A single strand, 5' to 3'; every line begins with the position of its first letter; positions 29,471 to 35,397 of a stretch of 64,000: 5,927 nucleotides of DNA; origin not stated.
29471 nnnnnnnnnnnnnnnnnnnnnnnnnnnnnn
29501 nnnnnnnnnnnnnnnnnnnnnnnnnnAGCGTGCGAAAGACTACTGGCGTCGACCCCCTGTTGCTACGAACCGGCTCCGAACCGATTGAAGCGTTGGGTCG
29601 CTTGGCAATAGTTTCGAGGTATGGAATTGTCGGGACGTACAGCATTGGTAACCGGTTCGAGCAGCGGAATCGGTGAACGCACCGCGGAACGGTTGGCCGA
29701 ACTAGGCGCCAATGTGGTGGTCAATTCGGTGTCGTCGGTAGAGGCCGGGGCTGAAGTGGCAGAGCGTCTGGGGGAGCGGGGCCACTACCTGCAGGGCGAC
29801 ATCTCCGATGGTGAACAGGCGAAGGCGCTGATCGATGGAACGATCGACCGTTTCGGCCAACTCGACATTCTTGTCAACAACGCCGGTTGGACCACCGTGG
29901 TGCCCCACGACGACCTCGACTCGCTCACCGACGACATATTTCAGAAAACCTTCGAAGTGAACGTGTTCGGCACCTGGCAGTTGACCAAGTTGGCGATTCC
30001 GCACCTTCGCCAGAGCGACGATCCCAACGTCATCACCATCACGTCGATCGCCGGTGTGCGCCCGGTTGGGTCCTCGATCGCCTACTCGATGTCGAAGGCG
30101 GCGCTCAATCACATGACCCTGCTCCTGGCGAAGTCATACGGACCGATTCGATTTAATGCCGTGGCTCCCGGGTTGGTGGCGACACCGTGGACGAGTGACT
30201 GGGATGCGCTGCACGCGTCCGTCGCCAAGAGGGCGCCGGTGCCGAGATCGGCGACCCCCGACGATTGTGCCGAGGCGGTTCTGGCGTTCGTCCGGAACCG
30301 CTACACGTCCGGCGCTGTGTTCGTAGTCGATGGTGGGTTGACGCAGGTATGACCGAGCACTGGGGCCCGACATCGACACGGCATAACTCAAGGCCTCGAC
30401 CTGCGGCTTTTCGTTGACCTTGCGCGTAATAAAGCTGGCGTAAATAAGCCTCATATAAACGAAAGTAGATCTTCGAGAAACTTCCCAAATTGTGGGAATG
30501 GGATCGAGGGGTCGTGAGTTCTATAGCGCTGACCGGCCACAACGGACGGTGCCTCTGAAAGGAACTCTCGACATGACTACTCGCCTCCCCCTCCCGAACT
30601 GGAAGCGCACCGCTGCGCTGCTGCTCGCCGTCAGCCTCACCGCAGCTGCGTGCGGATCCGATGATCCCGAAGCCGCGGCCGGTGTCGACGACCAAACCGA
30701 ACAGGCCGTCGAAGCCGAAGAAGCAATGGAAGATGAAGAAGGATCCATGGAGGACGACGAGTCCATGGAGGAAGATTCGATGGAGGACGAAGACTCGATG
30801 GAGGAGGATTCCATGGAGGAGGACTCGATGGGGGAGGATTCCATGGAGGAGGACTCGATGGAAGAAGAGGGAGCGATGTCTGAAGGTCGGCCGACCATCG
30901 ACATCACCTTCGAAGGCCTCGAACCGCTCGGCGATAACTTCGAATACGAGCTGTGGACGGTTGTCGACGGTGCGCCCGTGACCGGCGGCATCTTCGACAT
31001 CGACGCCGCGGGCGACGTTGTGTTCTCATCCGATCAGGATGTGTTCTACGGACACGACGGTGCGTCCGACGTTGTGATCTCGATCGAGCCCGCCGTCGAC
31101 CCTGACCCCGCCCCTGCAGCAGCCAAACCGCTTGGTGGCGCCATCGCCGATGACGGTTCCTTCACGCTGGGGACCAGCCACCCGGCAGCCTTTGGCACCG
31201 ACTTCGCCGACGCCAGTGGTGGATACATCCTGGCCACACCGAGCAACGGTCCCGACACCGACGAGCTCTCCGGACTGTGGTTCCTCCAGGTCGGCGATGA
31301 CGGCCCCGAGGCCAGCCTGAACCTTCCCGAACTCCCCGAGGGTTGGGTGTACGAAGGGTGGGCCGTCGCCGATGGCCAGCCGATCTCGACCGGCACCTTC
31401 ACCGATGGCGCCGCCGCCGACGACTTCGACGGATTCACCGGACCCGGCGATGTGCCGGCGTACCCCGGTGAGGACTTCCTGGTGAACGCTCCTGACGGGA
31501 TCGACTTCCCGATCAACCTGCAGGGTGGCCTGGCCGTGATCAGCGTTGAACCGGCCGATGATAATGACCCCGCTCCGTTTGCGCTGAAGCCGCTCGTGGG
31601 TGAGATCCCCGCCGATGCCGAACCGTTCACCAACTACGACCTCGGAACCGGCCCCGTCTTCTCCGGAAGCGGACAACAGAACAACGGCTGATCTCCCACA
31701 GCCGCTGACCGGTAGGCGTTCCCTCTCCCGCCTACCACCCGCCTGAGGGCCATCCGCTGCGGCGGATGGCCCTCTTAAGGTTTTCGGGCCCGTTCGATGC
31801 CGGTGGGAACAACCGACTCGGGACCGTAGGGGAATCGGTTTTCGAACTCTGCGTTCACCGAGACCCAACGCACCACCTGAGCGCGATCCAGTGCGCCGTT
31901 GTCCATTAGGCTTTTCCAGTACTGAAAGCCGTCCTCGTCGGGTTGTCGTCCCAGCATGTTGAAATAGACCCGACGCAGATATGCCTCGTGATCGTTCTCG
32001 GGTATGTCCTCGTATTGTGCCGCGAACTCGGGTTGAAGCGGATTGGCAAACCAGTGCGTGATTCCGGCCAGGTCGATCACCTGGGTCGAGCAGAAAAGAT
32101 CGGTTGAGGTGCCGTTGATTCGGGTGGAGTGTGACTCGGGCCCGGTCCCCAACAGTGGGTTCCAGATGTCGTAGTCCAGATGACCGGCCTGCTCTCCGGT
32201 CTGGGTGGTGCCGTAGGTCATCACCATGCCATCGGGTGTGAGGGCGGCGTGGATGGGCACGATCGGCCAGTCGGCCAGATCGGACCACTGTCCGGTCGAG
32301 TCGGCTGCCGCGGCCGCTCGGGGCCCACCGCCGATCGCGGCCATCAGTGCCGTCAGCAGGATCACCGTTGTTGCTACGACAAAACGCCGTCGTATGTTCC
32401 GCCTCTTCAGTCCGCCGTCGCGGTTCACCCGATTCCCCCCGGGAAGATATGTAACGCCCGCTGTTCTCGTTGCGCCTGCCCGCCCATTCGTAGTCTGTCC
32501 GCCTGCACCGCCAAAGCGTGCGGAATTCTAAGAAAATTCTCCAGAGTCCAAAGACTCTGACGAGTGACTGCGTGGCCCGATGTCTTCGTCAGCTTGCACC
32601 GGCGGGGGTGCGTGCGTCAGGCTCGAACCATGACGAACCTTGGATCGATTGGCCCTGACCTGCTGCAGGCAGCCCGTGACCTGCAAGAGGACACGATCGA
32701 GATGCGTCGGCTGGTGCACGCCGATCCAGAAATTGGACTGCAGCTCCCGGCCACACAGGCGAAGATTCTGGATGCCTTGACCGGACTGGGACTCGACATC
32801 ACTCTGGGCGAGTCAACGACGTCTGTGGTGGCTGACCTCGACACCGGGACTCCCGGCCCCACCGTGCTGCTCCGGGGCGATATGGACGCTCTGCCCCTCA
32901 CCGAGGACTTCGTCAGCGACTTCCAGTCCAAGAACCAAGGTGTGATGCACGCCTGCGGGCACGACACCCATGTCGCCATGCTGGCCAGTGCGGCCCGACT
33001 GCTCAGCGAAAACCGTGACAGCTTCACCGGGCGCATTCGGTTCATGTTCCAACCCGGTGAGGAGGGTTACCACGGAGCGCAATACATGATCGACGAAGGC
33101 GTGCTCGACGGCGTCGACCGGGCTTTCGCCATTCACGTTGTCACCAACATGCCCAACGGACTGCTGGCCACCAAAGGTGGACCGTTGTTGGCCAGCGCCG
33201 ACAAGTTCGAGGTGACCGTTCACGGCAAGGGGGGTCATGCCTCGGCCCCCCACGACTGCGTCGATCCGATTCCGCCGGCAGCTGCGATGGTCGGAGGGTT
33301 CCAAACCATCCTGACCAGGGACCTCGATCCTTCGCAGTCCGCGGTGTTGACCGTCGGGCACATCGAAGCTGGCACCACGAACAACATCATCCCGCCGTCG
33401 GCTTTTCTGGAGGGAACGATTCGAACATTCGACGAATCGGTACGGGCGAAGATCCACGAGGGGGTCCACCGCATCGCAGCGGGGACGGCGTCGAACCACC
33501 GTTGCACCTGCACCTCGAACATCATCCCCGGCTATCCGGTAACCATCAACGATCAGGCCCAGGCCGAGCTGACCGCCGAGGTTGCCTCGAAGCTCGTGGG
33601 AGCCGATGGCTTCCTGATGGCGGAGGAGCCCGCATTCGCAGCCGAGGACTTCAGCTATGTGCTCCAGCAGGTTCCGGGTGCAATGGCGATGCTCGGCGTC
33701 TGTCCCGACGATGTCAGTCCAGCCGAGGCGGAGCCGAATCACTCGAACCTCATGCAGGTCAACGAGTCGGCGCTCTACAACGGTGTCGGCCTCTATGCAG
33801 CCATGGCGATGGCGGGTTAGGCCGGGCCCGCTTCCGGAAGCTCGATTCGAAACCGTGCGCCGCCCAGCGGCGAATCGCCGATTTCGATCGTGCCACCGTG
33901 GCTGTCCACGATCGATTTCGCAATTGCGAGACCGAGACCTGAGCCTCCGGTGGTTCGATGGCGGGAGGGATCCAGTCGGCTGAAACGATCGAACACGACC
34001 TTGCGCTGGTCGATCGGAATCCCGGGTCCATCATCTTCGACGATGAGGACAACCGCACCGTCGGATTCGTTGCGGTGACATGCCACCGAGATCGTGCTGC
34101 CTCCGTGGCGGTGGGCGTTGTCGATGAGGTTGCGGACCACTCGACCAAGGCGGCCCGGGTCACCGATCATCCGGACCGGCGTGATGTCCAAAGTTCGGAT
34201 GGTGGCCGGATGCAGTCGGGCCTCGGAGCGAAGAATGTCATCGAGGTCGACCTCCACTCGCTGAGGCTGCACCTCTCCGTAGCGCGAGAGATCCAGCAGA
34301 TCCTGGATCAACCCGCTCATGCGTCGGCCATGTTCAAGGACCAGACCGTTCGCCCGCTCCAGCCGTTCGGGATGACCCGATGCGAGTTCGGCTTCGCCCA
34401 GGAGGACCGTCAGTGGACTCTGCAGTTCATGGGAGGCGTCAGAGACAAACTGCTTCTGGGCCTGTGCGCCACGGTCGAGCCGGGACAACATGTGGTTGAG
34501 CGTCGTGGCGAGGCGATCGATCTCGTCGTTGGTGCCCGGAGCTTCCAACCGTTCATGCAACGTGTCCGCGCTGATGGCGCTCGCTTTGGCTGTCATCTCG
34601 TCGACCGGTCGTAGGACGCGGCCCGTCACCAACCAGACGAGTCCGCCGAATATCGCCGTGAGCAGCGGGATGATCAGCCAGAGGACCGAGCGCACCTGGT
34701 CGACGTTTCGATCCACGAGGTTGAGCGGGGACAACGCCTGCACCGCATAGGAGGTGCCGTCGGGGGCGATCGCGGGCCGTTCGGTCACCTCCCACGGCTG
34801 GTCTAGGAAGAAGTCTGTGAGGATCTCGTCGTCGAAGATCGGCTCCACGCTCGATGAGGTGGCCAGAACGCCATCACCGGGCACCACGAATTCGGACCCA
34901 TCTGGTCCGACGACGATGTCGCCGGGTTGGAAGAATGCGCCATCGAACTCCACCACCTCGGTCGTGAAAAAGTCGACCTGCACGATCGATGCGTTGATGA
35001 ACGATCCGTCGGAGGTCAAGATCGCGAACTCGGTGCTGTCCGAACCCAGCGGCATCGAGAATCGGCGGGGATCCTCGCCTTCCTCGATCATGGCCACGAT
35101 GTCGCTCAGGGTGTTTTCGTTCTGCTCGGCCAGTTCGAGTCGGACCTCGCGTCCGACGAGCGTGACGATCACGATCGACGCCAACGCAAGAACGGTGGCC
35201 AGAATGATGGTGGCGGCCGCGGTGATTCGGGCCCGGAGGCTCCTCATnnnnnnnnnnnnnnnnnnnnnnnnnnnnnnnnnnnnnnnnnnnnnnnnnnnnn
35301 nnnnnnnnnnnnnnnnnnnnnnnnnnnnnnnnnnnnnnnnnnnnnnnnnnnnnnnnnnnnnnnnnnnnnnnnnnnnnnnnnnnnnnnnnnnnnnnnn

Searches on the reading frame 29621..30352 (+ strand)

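Call 62: search_protein_families(library=pfam, proteins=[window:29621-30352:+])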
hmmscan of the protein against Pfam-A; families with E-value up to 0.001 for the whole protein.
window:29621-30352:+ (243 aa): 5 families
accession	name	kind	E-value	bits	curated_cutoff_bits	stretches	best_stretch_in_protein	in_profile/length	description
PF13561.12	adh_short_C2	-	1.1e-51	176.1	27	1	14-241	5-236/236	Enoyl-(Acyl carrier protein) reductase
PF00106.31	adh_short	-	2.6e-46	158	26.6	1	7-194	2-190/195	short chain dehydrogenase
PF08659.16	KR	-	3.8e-11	43.7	22.6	1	7-163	2-157/180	KR domain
PF01370.27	Epimerase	-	2.7e-05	24.2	20.9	1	8-181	1-167/240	NAD dependent epimerase/dehydratase family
PF23441.1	SDR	-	0.00015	21.7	27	0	99-239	107-254/258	SDR-like rossmann domain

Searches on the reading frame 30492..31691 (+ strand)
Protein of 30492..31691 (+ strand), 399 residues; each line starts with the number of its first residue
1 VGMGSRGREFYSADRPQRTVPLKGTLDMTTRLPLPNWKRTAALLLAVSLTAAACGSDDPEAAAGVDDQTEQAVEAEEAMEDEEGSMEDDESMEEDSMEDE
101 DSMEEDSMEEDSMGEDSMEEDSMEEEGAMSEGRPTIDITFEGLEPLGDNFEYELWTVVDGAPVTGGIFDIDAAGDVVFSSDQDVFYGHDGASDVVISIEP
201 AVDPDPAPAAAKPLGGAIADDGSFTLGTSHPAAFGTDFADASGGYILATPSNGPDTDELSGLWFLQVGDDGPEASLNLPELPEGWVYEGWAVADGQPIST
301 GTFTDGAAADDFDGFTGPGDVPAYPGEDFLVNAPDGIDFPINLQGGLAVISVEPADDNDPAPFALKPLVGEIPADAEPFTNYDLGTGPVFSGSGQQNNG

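Call 62: search_protein_families(library=pfam, proteins=[window:30492-31691:+])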
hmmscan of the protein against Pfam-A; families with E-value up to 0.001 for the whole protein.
window:30492-31691:+ (399 aa): 1 family
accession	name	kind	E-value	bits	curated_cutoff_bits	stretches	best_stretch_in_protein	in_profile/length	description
PF10099.14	RskA_C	-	7.7e-13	49.3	29.4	2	277-309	67-99/135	Anti-sigma-K factor rskA, C-terminal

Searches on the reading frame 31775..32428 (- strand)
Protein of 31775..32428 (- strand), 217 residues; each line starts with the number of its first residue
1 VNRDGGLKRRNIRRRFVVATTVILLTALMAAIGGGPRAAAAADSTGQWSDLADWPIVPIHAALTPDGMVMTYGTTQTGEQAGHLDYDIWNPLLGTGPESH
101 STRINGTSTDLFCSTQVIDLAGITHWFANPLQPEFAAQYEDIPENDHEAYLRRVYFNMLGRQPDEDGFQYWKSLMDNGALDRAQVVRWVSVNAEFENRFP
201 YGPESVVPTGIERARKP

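Call 62: search_protein_families(library=pfam, proteins=[window:31775-32428:-])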
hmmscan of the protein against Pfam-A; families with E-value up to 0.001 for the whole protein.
window:31775-32428:- (217 aa): 1 family
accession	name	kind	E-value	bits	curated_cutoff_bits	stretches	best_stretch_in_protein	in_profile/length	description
PF13946.11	DUF4214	-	1.5e-12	47.8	23.2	1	133-199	8-72/72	Domain of unknown function (DUF4214)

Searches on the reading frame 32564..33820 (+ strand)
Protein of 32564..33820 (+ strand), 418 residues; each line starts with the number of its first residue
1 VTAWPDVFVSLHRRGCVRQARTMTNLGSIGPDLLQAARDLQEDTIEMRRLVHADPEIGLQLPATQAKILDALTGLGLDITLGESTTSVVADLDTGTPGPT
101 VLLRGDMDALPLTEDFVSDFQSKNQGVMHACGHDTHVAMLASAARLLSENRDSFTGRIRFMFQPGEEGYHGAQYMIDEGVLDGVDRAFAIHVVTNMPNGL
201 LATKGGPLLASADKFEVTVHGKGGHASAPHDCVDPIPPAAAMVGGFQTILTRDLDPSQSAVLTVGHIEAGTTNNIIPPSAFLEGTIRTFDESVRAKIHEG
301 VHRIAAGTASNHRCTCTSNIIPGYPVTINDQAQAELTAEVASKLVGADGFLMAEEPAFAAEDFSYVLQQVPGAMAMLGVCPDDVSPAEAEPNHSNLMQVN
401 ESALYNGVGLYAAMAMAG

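Call 62: search_protein_families(library=pfam, proteins=[window:32564-33820:+])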
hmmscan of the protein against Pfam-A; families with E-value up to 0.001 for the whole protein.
window:32564-33820:+ (418 aa): 2 families
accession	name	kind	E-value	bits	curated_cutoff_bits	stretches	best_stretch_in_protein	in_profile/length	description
PF01546.33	Peptidase_M20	-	1.1e-36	127.1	24.6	1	102-416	1-205/206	Peptidase family M20/M25/M40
PF07687.19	M20_dimer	-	6.9e-11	42.5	21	1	214-306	8-100/107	Peptidase dimerisation domain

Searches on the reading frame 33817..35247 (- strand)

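Call 62: search_protein_families(library=pfam, proteins=[window:33817-35247:-])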
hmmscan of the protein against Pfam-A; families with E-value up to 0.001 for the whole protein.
window:33817-35247:- (476 aa): 4 families
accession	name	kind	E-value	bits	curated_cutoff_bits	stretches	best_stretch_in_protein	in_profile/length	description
PF02518.31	HATPase_c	-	1.4e-29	103.2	26.4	1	362-473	1-110/111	Histidine kinase-, DNA gyrase B-, and HSP90-like ATPase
PF00512.31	HisKA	-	9.4e-14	51.7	26.9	1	263-323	1-63/66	His Kinase A (phospho-acceptor) domain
PF00672.30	HAMP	-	3.4e-11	43.7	25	1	206-258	1-52/53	HAMP domain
PF13589.12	HATPase_c_3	-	0.00049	20.6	25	1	369-443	5-80/137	Histidine kinase-, DNA gyrase B-, and HSP90-like ATPase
